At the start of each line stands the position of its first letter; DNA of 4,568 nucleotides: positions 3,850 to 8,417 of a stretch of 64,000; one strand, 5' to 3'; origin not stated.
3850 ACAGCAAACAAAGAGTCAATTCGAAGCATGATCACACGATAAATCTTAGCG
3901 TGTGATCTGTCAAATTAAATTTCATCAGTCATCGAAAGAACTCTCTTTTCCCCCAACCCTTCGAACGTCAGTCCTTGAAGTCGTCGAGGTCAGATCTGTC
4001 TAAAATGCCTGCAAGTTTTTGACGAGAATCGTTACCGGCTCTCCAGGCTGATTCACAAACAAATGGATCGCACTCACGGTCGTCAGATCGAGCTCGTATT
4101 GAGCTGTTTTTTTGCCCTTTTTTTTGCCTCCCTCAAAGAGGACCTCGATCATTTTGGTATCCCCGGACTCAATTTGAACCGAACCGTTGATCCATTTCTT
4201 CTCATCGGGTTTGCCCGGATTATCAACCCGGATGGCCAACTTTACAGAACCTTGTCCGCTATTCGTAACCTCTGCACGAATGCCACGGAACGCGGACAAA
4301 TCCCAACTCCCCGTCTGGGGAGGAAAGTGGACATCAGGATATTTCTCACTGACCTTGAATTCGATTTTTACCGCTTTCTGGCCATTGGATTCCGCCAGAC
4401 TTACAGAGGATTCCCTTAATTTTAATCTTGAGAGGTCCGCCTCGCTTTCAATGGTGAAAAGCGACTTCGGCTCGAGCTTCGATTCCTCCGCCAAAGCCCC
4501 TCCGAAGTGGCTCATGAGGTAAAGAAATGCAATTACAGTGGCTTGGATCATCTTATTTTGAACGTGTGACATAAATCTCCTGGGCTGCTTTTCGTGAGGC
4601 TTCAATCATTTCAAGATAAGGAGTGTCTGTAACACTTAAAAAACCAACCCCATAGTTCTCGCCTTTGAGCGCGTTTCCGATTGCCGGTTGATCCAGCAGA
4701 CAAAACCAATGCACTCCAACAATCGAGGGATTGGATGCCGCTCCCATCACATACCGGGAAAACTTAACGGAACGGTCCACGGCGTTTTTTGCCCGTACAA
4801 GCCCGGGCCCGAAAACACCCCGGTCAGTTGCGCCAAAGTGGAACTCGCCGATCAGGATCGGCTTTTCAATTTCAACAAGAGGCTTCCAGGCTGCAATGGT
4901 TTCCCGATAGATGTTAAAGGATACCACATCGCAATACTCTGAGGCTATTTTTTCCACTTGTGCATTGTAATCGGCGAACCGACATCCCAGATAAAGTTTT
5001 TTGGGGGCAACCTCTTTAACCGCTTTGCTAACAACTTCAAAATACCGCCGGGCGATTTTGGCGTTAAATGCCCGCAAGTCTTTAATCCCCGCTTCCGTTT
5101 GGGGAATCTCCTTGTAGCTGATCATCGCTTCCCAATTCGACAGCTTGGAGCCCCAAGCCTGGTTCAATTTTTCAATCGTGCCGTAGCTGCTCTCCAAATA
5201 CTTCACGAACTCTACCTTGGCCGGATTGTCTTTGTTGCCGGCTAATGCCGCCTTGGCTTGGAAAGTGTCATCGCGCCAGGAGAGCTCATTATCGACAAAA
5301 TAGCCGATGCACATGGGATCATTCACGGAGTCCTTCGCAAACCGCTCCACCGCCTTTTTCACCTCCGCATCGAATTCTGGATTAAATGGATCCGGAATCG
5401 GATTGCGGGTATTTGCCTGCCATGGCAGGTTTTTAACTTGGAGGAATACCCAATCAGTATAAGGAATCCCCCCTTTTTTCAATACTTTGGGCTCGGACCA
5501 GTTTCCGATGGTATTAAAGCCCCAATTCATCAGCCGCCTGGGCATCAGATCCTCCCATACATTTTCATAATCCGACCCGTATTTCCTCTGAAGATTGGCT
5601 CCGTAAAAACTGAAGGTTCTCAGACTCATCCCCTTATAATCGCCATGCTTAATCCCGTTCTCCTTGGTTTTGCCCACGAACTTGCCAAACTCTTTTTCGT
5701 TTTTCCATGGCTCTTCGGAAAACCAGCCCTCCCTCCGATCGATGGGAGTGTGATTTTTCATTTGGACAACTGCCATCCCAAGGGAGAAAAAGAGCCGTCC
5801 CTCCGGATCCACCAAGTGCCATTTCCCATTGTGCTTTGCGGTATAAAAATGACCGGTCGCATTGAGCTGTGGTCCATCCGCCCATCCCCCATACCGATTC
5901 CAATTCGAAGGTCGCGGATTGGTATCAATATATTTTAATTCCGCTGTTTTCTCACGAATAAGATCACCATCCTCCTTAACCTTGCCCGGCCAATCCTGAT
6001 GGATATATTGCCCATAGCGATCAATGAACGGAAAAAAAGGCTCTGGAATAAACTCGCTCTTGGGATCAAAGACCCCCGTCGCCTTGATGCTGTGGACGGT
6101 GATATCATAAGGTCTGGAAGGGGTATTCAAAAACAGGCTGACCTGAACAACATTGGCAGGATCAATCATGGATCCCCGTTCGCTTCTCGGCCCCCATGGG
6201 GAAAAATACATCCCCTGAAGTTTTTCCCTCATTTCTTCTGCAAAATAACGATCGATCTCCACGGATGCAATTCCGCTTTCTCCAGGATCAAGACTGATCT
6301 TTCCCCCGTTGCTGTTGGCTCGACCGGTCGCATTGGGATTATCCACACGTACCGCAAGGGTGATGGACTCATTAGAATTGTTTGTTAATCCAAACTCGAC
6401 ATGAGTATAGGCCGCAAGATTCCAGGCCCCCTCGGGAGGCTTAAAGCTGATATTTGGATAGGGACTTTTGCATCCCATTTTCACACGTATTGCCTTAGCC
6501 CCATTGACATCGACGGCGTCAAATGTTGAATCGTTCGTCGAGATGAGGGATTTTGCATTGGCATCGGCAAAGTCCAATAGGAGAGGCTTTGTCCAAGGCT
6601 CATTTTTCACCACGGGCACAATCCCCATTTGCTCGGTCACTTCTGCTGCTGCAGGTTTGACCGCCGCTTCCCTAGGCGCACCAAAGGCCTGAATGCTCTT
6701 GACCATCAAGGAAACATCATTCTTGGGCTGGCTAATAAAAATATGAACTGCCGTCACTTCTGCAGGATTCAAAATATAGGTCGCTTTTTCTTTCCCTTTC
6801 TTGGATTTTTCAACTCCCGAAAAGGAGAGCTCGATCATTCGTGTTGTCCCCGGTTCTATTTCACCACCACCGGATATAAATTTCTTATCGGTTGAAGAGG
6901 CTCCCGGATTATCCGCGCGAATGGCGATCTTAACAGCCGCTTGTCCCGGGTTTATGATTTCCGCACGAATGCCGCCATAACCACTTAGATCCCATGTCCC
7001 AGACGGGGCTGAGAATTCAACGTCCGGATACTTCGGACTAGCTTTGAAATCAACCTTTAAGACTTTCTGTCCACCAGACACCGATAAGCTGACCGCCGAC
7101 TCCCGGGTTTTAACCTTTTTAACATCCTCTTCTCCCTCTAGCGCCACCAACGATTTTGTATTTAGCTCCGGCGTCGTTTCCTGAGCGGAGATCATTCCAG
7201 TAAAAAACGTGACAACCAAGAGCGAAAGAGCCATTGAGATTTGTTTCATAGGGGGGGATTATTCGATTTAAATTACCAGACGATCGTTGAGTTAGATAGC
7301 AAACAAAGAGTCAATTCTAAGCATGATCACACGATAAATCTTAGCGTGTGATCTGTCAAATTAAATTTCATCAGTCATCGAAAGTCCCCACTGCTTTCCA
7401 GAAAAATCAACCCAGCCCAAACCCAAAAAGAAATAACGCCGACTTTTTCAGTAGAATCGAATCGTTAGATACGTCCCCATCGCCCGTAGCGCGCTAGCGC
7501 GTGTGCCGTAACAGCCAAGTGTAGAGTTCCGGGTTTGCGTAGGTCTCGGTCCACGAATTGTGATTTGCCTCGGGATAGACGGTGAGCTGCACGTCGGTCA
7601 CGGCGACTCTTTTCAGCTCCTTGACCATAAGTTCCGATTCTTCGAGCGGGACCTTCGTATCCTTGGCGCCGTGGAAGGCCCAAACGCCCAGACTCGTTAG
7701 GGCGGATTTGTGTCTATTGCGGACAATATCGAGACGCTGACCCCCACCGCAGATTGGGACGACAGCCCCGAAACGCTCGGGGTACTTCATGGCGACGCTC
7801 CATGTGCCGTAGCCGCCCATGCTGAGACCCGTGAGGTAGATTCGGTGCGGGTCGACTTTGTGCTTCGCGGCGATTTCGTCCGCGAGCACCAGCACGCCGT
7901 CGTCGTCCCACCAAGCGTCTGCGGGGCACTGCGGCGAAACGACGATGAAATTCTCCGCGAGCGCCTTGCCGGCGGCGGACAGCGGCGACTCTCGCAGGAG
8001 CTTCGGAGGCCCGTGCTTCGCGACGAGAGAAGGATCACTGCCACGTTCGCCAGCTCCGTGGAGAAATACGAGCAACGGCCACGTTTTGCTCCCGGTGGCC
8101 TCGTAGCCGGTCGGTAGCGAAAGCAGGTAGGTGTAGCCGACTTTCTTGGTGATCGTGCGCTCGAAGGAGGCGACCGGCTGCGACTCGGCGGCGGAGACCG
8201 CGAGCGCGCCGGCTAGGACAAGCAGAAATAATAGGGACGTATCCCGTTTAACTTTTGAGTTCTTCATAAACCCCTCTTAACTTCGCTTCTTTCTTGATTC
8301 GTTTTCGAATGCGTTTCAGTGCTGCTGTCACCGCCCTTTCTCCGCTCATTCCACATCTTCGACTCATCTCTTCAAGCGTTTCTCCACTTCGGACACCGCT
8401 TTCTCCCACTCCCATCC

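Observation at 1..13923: Tandem array of seven copies or traces of one ~900-aa secreted CBM-CBM-GH-A-like gene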

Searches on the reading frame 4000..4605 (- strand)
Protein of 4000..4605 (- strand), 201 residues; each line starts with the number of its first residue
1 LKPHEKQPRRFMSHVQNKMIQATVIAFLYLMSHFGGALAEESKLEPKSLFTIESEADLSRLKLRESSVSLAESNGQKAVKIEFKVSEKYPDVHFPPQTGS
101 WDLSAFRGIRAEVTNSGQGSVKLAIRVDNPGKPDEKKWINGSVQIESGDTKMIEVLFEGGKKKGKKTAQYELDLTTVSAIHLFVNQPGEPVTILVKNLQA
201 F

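Call 6: search_protein_families(library=pfam, proteins=[window:4000-4605:-], max_evalue=0.01)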
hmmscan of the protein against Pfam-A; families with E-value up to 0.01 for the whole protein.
window:4000-4605:- (201 aa): 1 family
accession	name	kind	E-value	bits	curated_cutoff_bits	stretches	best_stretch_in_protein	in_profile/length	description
PF17992.7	Agarase_CBM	-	2e-05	24.7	26.3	1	53-129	3-81/178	Agarase CBM like domain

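Call 86: search_protein_families(library=pfam, proteins=[window:4003-4572:-], max_evalue=0.001)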
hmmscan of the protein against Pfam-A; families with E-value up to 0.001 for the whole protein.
window:4003-4572:- (190 aa): 1 family
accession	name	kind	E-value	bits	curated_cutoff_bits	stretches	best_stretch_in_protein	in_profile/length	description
PF17992.7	Agarase_CBM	-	1.7e-05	24.9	26.3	1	42-118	3-81/178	Agarase CBM like domain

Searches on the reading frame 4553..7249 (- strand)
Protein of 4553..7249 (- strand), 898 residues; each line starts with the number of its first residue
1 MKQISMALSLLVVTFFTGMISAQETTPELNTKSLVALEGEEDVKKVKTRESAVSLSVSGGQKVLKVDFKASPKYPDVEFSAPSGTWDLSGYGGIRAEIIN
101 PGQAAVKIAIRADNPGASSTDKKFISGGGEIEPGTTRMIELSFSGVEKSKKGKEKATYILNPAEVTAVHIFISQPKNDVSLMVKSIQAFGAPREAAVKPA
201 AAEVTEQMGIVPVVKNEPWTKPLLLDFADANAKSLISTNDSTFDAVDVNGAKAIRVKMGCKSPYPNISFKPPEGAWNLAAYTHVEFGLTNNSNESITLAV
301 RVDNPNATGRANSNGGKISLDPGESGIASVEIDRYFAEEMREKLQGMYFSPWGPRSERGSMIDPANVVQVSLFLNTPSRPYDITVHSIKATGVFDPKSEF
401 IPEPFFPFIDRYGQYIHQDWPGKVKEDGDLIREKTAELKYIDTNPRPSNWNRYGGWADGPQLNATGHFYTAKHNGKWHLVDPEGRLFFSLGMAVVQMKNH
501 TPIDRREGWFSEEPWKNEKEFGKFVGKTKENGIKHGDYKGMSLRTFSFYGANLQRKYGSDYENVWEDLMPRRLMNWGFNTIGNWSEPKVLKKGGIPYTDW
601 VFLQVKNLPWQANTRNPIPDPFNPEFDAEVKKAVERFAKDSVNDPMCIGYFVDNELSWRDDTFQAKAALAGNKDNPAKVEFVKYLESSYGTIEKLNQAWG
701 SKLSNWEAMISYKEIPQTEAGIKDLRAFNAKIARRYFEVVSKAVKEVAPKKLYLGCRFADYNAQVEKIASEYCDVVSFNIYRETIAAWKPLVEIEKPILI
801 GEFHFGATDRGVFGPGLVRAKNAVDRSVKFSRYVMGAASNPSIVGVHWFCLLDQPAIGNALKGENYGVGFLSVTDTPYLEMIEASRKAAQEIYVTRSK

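Call 6: search_protein_families(library=pfam, proteins=[window:4553-7249:-], max_evalue=0.01)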
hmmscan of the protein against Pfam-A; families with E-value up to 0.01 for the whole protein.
window:4553-7249:- (898 aa): 3 families
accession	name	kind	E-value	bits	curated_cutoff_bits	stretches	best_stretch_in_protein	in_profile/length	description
PF17992.7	Agarase_CBM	-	3.3e-10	40.3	26.3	1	226-307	1-84/178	Agarase CBM like domain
PF02449.21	Glyco_hydro_42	-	1e-07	32.1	21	1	623-783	105-264/376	Beta-galactosidase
PF01373.23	Glyco_hydro_14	-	0.0057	16.1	27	1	675-740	184-245/402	Glycosyl hydrolase family 14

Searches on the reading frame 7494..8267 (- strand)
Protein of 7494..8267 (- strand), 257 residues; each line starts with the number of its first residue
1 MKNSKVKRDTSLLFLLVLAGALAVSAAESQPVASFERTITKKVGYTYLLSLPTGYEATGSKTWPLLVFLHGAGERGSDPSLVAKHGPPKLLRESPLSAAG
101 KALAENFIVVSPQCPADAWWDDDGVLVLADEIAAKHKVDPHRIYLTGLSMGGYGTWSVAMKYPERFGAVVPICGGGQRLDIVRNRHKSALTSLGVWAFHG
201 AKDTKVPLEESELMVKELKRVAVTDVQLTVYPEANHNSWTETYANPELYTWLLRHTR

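Call 6: search_protein_families(library=pfam, proteins=[window:7494-8267:-], max_evalue=0.01)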
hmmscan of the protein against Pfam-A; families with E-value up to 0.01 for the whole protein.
window:7494-8267:- (257 aa): 9 families
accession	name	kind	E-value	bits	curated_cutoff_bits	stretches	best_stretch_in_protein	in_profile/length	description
PF00326.27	Peptidase_S9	-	1.4e-13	51.2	22.6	2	197-252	149-206/213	Prolyl oligopeptidase family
PF02230.22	Abhydrolase_2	-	1.6e-10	41.6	23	1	135-241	99-204/217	Phospholipase/Carboxylesterase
PF01738.24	DLH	-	1.8e-08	34.7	21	1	133-236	89-186/217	Dienelactone hydrolase family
PF12146.15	Hydrolase_4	-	8.4e-07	29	27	0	193-242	192-238/239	Serine aminopeptidase, S33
PF00756.26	Esterase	-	1.1e-05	25.8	22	1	126-170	100-144/251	Putative esterase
PF10503.15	Esterase_PHB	-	0.00011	22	23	1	124-170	80-126/219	Esterase PHB depolymerase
PF00561.26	Abhydrolase_1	-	0.0003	21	25.8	1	136-174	64-102/245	alpha/beta hydrolase fold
PF12697.13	Abhydrolase_6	-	0.0027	18.8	26.3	1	66-194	1-113/217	Alpha/beta hydrolase family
PF20434.5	BD-FAE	-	0.0034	17.3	26.8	0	132-153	80-101/215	BD-FAE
